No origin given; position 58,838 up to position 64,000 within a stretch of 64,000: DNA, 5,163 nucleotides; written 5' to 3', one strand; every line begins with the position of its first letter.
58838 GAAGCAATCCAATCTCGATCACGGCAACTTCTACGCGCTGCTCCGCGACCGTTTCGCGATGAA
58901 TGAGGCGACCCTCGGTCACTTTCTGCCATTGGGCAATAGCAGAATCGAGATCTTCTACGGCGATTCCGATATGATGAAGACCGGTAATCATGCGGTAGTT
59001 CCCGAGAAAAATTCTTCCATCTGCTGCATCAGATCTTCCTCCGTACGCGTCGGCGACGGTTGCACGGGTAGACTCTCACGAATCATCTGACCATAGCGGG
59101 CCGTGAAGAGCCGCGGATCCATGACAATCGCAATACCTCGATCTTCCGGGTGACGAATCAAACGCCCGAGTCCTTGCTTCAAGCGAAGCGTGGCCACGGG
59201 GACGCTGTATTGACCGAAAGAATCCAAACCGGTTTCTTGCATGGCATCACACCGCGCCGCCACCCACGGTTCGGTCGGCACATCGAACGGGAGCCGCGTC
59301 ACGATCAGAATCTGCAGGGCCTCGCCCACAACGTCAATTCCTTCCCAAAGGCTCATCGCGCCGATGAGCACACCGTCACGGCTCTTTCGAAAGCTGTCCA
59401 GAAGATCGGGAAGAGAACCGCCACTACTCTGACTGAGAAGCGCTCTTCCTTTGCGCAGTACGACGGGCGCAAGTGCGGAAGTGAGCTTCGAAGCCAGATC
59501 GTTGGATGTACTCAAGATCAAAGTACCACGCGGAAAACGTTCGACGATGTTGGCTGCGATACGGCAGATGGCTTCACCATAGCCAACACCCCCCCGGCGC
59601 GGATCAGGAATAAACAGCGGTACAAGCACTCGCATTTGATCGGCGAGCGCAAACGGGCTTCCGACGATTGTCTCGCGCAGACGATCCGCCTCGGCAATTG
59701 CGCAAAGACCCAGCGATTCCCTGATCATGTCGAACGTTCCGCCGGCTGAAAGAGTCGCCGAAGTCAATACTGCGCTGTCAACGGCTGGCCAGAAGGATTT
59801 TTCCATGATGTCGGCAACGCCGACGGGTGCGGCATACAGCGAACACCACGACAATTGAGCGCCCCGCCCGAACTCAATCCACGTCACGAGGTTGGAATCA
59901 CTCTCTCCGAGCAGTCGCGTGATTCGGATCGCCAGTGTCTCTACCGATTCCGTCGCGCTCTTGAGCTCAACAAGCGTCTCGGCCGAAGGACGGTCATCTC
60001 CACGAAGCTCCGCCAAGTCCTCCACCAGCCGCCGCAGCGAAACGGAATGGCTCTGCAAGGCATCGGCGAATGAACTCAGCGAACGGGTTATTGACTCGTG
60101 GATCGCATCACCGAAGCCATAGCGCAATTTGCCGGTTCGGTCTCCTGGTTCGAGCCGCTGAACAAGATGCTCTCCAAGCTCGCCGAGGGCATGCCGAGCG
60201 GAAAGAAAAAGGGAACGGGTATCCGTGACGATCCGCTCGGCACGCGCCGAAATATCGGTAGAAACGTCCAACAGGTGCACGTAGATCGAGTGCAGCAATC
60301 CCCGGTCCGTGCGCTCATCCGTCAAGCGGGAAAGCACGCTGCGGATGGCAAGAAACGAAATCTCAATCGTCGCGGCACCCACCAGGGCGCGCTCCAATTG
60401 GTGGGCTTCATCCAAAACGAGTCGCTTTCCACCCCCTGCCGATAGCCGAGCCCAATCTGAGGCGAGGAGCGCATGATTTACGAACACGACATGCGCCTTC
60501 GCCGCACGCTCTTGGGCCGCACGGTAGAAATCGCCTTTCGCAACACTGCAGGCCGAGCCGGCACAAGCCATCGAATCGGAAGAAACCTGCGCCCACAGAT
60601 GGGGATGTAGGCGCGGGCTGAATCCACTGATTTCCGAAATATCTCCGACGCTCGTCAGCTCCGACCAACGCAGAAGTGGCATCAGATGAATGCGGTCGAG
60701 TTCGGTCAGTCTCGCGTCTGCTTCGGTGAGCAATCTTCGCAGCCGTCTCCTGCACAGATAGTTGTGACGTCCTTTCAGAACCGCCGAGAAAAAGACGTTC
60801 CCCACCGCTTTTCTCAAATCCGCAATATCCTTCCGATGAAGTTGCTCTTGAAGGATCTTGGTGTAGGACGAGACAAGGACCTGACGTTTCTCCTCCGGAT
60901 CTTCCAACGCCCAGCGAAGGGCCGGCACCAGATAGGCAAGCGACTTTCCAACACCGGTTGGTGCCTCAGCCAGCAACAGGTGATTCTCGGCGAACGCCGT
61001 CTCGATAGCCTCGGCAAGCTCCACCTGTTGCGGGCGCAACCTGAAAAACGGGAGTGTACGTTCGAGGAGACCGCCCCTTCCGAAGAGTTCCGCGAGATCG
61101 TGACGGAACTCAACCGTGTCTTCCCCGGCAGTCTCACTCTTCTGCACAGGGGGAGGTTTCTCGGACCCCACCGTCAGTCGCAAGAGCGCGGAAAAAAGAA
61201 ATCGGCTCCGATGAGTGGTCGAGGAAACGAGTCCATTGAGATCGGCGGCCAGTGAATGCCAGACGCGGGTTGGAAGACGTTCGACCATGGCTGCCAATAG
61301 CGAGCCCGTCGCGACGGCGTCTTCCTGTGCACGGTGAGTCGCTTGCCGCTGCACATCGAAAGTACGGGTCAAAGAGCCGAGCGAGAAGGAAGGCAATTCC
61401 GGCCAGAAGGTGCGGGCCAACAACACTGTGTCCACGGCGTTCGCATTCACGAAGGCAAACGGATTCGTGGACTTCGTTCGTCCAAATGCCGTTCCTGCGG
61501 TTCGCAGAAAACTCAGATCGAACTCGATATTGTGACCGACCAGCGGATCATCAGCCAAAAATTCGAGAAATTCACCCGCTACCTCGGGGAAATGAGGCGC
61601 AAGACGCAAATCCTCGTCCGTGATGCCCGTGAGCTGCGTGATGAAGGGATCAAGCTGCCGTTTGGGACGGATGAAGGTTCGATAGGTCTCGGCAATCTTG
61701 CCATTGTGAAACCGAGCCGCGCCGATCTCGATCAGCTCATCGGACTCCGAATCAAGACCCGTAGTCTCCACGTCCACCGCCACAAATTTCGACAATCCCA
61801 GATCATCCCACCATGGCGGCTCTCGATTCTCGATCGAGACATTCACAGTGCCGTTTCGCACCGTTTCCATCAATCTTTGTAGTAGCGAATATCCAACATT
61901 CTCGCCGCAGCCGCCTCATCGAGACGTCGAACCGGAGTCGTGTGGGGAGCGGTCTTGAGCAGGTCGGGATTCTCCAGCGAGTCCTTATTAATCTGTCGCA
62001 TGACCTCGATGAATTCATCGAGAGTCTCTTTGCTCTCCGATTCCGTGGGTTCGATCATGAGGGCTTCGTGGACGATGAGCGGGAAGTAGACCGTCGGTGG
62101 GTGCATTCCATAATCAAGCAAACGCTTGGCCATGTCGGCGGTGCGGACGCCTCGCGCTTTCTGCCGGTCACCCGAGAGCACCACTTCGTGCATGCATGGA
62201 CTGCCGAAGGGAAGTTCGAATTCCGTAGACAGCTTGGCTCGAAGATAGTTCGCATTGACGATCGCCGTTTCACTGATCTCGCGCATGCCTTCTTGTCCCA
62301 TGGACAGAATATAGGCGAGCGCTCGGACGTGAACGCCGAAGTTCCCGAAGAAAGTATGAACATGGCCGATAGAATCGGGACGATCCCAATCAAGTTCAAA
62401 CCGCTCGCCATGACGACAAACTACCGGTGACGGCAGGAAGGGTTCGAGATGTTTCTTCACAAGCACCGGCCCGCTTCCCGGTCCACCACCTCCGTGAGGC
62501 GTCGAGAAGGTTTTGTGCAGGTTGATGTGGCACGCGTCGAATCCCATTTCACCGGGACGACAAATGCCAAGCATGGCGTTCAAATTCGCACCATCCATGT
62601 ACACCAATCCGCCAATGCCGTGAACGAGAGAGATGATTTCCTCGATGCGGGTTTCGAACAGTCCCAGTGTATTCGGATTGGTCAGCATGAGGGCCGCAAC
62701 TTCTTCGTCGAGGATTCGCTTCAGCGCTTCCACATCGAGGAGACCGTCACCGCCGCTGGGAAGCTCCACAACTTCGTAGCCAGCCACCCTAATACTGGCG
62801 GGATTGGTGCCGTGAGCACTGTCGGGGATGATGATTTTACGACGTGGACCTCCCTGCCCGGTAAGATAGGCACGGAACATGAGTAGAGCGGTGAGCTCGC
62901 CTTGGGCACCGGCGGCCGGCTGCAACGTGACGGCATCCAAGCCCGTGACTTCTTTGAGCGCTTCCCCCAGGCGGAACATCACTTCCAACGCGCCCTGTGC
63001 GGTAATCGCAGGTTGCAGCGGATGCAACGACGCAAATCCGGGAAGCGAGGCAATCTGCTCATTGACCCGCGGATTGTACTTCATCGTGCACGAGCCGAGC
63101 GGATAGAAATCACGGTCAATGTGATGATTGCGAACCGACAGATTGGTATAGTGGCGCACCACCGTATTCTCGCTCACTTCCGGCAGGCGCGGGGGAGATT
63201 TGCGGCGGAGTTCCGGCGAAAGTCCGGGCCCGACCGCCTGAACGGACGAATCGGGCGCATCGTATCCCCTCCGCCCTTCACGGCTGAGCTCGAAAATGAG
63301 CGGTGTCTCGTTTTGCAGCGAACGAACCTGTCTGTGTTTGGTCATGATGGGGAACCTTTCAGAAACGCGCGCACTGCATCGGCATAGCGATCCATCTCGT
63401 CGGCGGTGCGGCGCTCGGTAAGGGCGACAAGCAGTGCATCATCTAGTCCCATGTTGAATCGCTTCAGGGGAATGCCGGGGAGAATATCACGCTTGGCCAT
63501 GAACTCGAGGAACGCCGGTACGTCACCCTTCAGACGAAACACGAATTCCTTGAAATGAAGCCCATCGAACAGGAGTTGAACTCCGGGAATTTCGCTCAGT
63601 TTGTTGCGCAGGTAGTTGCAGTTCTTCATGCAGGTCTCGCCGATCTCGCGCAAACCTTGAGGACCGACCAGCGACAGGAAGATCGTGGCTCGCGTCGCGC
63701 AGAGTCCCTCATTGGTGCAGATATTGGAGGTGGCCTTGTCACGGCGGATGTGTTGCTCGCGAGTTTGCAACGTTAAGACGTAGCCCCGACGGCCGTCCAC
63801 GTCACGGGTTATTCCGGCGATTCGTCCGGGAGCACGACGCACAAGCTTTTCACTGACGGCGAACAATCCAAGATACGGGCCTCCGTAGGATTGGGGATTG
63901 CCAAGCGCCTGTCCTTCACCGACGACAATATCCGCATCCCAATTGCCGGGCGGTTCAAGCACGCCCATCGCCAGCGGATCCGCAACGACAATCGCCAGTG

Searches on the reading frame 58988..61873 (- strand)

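Call 14: search_protein_families(library=pfam, proteins=[window:58988-61873:-])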
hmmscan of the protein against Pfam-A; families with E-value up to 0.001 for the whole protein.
window:58988-61873:- (961 aa): 6 families
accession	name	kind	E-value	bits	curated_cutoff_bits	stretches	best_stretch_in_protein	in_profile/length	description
PF13307.12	Helicase_C_2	-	3.1e-36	125.4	25.3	1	775-936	3-168/170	Helicase C-terminal domain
PF00929.31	RNase_T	-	1.7e-31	110.4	24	1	31-190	1-161/164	Exonuclease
PF00270.35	DEAD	-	5.6e-11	42.9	26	1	288-348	6-64/167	DEAD/DEAH box helicase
PF16473.11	Rv2179c-like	-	2.8e-07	30.8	27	1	30-190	2-170/177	3'-5' exoribonuclease Rv2179c-like domain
PF21762.3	DEDDh_C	-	1.5e-05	25.7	27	1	111-195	110-187/188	DNA polymerase III subunit epsilon-like, C-terminal domain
PF04851.21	ResIII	-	0.00047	20.6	22.5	0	277-348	2-71/164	Type III restriction enzyme, res subunit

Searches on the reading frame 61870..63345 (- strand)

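Call 14: search_protein_families(library=pfam, proteins=[window:61870-63345:-])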
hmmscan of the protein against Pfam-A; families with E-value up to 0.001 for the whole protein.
window:61870-63345:- (491 aa): 3 families
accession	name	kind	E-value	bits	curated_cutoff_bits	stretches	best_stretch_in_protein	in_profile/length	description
PF21478.3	GcvP2_C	-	1.6e-26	93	27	1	358-455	2-101/122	Glycine dehydrogenase, C-terminal domain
PF02347.22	GDC-P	-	9.4e-13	48.2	26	1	49-308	38-287/429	Glycine cleavage system P-protein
PF00266.25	Aminotran_5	-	3.1e-05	23.6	21.5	1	165-285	85-207/371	Aminotransferase class-V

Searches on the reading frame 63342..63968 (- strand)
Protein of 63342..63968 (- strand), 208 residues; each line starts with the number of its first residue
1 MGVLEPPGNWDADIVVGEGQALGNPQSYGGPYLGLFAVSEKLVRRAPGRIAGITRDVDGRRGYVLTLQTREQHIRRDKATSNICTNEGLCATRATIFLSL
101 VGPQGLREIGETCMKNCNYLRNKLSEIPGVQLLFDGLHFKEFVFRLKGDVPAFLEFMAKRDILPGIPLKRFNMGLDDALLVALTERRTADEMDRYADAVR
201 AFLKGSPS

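Call 14: search_protein_families(library=pfam, proteins=[window:63342-63968:-])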
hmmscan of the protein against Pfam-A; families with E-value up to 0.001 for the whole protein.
window:63342-63968:- (208 aa): 1 family
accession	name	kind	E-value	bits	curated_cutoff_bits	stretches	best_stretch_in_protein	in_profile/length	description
PF02347.22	GDC-P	-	2.2e-53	182.1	26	1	2-194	239-424/429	Glycine cleavage system P-protein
